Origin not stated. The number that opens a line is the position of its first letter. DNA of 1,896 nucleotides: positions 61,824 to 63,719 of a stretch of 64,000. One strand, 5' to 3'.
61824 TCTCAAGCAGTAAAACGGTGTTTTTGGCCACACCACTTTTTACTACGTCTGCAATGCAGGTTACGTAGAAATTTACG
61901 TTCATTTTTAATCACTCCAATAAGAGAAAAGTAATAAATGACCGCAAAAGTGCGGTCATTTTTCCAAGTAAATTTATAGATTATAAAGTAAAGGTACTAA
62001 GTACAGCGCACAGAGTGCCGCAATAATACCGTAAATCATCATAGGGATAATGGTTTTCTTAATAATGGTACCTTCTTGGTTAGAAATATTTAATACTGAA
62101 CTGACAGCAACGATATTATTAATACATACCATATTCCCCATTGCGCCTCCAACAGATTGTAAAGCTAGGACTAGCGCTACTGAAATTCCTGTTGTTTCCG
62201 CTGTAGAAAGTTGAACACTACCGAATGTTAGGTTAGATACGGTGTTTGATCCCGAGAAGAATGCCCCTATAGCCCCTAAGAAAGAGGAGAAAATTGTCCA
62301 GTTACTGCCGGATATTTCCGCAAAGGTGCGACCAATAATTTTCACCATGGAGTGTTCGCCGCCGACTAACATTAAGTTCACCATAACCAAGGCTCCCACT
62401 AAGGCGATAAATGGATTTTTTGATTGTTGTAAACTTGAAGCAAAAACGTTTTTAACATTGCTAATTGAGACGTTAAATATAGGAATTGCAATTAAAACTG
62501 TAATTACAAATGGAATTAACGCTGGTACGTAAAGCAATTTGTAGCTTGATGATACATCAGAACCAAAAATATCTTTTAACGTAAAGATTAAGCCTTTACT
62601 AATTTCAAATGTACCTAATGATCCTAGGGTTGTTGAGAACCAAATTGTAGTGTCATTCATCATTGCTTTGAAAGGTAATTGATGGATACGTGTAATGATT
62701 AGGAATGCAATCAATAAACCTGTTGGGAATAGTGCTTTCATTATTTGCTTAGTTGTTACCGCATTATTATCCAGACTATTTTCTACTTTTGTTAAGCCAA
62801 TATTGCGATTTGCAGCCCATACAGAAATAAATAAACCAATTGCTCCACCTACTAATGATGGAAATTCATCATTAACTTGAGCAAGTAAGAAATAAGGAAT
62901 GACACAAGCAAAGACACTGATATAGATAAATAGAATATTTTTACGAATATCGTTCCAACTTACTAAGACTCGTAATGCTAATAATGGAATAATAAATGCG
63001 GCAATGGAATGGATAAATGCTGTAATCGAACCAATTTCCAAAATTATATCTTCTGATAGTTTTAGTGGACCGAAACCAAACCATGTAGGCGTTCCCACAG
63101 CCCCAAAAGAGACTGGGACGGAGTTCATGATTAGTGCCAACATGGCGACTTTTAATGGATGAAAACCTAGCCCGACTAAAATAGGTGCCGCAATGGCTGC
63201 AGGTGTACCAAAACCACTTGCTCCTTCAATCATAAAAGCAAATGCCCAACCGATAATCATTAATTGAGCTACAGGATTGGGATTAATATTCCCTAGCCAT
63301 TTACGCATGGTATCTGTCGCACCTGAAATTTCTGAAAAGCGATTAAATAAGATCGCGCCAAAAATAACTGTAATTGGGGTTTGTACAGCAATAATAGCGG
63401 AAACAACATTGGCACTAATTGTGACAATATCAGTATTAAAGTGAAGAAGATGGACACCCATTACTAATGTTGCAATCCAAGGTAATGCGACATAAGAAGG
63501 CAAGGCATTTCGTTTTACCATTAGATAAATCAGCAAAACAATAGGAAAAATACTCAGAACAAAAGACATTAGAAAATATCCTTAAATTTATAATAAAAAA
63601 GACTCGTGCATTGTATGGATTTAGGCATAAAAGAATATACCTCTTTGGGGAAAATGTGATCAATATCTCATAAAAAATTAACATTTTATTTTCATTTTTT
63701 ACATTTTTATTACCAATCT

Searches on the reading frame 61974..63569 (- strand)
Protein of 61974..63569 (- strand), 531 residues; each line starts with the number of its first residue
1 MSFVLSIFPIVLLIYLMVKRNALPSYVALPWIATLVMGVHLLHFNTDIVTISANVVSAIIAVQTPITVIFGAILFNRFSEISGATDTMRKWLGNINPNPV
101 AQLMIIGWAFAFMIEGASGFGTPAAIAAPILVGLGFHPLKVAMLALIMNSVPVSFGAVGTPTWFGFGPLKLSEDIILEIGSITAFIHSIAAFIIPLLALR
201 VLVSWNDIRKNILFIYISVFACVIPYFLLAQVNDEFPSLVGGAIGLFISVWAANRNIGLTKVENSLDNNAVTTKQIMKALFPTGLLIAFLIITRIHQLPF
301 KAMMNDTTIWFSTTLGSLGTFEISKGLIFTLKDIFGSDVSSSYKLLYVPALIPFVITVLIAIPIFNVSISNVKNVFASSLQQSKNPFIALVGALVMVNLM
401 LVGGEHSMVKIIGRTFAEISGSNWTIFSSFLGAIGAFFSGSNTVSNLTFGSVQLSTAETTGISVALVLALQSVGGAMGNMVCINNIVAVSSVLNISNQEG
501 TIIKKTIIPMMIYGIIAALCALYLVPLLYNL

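Call 44: search_protein_families(library=pfam, proteins=[window:61974-63569:-], max_evalue=0.00001)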
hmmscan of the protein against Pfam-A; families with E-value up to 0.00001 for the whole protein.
window:61974-63569:- (531 aa): 1 family
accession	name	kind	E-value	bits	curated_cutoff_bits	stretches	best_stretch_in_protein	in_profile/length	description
PF02652.20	Lactate_perm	-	6.8e-173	576.6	27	1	1-522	1-520/522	L-lactate permease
